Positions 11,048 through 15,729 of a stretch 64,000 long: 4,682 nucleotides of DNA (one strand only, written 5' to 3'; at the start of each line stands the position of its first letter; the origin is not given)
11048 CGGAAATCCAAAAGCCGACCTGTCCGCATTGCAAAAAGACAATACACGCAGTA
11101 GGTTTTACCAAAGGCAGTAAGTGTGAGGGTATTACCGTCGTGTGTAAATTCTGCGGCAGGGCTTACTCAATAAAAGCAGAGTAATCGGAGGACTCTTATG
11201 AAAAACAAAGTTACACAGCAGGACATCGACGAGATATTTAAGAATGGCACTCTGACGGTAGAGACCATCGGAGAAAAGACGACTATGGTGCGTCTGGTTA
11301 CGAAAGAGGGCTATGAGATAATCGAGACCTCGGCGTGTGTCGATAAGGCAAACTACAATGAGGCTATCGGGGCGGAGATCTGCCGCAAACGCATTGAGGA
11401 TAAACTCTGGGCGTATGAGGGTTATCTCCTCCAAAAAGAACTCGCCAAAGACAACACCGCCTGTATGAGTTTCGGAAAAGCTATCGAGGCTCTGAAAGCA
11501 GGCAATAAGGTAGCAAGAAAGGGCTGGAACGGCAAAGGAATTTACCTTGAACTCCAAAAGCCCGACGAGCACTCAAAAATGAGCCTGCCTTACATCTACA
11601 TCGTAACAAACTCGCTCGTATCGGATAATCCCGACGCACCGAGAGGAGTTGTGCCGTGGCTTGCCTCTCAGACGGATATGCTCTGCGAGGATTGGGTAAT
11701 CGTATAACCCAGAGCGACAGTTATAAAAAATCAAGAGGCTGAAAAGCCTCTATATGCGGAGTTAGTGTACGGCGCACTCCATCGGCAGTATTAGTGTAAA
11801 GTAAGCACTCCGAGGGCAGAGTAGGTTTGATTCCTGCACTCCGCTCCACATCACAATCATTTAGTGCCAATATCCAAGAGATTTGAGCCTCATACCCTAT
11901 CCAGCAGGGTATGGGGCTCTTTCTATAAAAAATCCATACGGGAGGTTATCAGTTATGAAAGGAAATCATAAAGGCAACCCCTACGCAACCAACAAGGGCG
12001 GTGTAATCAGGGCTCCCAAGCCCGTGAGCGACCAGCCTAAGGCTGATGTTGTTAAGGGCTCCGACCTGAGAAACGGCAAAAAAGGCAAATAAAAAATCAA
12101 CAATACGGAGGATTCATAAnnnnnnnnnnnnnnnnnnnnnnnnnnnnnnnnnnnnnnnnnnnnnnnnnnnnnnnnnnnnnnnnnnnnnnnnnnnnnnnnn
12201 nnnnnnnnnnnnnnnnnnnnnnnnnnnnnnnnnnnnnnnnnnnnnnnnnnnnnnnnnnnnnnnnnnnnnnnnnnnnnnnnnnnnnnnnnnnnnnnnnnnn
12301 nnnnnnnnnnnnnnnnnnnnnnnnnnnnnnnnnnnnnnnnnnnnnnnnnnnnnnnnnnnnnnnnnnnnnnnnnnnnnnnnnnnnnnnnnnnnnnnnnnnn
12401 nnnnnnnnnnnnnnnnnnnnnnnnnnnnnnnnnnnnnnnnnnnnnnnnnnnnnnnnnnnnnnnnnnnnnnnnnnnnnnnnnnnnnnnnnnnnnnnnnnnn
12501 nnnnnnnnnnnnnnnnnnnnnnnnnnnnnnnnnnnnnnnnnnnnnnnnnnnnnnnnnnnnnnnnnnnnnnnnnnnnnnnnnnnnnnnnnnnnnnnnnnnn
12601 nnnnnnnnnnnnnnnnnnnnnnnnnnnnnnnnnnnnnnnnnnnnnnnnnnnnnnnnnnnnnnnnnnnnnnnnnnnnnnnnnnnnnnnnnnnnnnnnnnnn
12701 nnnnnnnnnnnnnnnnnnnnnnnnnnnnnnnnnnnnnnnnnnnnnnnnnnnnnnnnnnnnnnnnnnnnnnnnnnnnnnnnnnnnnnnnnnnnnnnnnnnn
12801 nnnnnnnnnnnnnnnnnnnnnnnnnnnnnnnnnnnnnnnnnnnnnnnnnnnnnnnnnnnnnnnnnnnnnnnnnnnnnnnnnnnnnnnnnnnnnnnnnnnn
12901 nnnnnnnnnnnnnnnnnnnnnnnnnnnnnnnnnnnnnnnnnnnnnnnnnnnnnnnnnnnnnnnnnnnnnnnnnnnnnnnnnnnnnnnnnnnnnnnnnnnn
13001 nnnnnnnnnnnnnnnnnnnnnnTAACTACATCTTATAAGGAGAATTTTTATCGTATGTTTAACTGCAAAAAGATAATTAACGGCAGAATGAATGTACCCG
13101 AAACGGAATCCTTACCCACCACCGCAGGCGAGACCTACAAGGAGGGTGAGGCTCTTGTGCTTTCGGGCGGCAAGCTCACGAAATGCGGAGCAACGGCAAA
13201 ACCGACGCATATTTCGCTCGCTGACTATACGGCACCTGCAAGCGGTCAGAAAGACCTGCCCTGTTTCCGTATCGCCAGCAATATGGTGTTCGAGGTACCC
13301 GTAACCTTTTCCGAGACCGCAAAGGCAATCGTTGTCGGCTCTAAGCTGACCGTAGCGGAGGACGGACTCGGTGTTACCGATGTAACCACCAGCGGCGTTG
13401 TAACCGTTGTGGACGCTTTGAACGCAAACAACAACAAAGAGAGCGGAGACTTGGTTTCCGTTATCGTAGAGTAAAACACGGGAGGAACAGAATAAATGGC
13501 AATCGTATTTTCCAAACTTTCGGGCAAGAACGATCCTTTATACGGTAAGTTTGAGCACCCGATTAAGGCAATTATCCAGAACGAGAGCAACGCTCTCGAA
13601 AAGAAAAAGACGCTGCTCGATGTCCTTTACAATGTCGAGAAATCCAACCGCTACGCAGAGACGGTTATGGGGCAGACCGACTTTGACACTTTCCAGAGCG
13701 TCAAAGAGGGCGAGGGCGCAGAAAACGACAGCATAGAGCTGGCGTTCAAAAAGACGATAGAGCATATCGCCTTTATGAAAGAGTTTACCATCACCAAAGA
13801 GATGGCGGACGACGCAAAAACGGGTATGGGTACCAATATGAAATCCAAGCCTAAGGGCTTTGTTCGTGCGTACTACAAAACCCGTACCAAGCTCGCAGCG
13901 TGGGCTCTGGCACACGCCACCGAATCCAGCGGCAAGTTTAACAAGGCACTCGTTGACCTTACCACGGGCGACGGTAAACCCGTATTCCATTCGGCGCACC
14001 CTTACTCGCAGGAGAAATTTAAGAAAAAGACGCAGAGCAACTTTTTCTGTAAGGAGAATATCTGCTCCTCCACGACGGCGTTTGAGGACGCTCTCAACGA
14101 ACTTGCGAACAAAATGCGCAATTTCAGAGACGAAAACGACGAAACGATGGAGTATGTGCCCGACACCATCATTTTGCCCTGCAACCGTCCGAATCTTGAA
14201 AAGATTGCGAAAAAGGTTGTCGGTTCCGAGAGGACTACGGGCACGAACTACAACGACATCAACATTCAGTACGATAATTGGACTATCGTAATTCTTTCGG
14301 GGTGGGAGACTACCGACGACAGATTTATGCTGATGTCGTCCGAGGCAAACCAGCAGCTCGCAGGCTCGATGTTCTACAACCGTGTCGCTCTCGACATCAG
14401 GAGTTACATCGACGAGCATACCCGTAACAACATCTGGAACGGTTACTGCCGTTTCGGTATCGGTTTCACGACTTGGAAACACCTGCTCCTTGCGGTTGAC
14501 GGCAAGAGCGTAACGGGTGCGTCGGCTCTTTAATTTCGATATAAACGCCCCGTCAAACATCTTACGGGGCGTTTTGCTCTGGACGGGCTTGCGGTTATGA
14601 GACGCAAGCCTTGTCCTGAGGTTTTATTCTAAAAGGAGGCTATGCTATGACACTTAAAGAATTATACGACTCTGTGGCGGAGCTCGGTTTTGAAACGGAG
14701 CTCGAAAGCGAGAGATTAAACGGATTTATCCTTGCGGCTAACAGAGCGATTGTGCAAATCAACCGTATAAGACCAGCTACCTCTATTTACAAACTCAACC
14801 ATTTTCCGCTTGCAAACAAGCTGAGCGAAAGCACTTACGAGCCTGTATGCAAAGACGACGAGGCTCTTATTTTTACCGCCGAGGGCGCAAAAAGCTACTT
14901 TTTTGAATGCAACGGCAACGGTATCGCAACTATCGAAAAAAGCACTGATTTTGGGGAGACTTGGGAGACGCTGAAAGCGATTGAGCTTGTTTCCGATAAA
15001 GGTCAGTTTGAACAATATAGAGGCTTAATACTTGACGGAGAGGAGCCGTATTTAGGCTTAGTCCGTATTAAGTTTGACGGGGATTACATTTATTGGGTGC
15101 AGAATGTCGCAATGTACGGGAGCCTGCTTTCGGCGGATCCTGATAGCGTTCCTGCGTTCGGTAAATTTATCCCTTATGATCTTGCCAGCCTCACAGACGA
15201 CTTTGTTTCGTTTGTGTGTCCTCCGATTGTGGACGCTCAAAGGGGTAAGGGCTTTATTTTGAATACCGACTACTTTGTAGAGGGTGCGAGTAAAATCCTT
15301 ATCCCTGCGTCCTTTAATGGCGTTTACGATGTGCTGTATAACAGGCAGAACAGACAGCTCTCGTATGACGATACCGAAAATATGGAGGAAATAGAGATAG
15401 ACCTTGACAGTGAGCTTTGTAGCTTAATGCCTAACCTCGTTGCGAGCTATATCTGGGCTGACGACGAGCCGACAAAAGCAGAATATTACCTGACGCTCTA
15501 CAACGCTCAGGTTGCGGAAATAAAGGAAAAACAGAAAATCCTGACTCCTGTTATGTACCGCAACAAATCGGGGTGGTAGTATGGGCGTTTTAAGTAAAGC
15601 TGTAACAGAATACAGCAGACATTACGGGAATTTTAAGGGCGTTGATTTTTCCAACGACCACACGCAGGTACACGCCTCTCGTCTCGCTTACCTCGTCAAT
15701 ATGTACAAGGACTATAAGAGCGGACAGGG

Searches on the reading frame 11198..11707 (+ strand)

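Call 10: search_protein_families(library=phrogs, proteins=[window:11198-11707:+], max_evalue=0.001)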
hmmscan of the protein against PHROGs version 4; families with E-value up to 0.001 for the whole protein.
window:11198-11707:+ (169 aa): 7 families
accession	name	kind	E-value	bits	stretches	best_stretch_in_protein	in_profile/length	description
phrog_322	-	unknown function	1.8e-25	91.8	1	1-90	21-111/239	-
phrog_1048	-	unknown function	3.5e-24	87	1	82-169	102-194/211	-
phrog_9467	-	unknown function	9.1e-24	84.9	1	5-80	76-149/155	-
phrog_872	-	unknown function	1e-23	85.2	1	76-169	86-171/172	-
phrog_3934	-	unknown function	1.5e-17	64.9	1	1-87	20-105/336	-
phrog_16684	-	unknown function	2.4e-11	44.5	1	25-83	18-76/78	-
phrog_30130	-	unknown function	2e-05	24.9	1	77-119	163-205/262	-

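Call 50: search_protein_families(library=pfam, proteins=[window:11198-11707:+], max_evalue=0.01)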
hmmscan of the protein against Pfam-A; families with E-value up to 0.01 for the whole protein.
window:11198-11707:+ (169 aa): 2 families
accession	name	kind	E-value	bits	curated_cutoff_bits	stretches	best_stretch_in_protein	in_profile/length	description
PF11195.14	Tad2-like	-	7e-23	81.4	25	1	90-169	1-73/73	Thoeris anti-defense 2-like domain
PF13876.11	Phage_gp49_66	-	3.1e-21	76.1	27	1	5-81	1-81/82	Phage protein (N4 Gp49/phage Sf6 gene 66) family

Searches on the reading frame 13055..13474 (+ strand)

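Call 10: search_protein_families(library=phrogs, proteins=[window:13055-13474:+], max_evalue=0.001)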
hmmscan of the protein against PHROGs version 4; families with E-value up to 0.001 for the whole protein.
window:13055-13474:+ (139 aa): 1 family
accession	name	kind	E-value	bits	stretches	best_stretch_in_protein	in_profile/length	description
phrog_24113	-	unknown function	1.2e-19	71.3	1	13-136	12-128/143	-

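Call 50: search_protein_families(library=pfam, proteins=[window:13055-13474:+], max_evalue=0.01)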
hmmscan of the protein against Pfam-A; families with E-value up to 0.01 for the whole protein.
window:13055-13474:+ (139 aa): 0 families

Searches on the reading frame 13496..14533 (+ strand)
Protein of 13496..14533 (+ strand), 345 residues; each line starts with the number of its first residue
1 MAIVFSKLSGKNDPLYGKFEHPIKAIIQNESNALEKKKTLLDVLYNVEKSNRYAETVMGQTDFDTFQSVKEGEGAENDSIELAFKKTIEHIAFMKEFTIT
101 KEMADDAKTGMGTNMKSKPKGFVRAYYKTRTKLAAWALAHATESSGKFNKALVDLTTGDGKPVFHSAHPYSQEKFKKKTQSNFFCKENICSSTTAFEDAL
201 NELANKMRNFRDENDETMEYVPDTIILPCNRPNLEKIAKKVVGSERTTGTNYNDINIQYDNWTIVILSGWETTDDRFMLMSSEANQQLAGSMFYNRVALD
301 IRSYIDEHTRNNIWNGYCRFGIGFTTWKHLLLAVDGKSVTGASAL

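Call 10: search_protein_families(library=phrogs, proteins=[window:13496-14533:+], max_evalue=0.001)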
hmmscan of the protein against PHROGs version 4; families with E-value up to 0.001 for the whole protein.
window:13496-14533:+ (345 aa): 1 family
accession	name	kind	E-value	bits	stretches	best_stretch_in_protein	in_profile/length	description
phrog_371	-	head and packaging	1.4e-08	35.4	0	31-186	21-160/303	major head protein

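Call 11: search_dna_similar(query=window:13496-14533:+, collection=phages, mode=protein, max_rows=15)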
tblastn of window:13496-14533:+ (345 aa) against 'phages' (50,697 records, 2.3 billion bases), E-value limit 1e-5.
Records with a match: 4; places in all: 4; records where one place covers at least 80% of the query: 2.
Best place of each record, by identity: <60% 4.
By first word of the organism name: Bacteriophage 2; Bacillus 1; Alcaligenes 1.
By host as written in the record: - 2; Bacillus sp. (in: Bacteria) 1; Alcaligenes faecalis 10106 1.
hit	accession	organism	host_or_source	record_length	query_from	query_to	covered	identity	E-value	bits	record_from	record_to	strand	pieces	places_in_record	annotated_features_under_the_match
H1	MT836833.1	Bacteriophage sp.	human fecal samples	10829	2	344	99%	28.3%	4e-36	144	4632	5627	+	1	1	record has no annotation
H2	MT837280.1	Bacteriophage sp.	human fecal samples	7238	9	330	93%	28.1%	9e-34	137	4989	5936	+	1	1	record has no annotation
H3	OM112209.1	Bacillus phage PK1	Bacillus sp. (in: Bacteria)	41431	89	331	70%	26.0%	1e-9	66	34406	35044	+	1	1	major head subunit family protein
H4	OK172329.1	Alcaligenes phage vB_Af_QDWS535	Alcaligenes faecalis 10106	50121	38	256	63%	27.3%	4e-9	64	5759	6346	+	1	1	hypothetical protein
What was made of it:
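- Tried and rejected: The MCP has only 26-28% identity hits there (call 11), so the lineage is not among deposited phages.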

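Call 50: search_protein_families(library=pfam, proteins=[window:13496-14533:+], max_evalue=0.01)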
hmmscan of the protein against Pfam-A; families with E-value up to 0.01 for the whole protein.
window:13496-14533:+ (345 aa): 1 family
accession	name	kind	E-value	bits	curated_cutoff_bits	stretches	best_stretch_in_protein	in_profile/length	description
PF10124.15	Mu-like_gpT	-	8e-05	22.6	20.1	0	194-260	219-279/289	Mu-like prophage major head subunit gpT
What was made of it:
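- Checked: Context: capsid genes follow downstream (MCP at 13496-14533, calls 10 and 50).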

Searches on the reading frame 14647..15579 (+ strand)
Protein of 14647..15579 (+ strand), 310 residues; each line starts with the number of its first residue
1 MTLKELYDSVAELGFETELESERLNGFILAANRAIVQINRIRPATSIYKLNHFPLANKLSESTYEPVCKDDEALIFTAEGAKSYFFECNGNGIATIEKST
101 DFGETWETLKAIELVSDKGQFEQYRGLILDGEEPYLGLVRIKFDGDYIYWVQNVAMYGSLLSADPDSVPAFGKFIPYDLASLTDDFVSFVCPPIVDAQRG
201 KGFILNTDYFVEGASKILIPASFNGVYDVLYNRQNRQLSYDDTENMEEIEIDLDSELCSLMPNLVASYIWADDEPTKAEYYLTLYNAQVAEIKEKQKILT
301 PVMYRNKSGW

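Call 10: search_protein_families(library=phrogs, proteins=[window:14647-15579:+], max_evalue=0.001)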
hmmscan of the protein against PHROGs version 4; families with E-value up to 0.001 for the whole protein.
window:14647-15579:+ (310 aa): 1 family
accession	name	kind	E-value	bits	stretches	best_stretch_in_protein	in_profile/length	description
phrog_13046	-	unknown function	2.6e-06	28.3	1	214-296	100-179/193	-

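Call 50: search_protein_families(library=pfam, proteins=[window:14647-15579:+], max_evalue=0.01)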
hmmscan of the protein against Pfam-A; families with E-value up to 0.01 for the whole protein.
window:14647-15579:+ (310 aa): 1 family
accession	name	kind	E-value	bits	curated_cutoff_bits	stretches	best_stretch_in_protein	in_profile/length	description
PF24175.2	SU10_adaptor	-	0.0065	17.4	27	0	207-296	96-185/194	SU10 adaptor protein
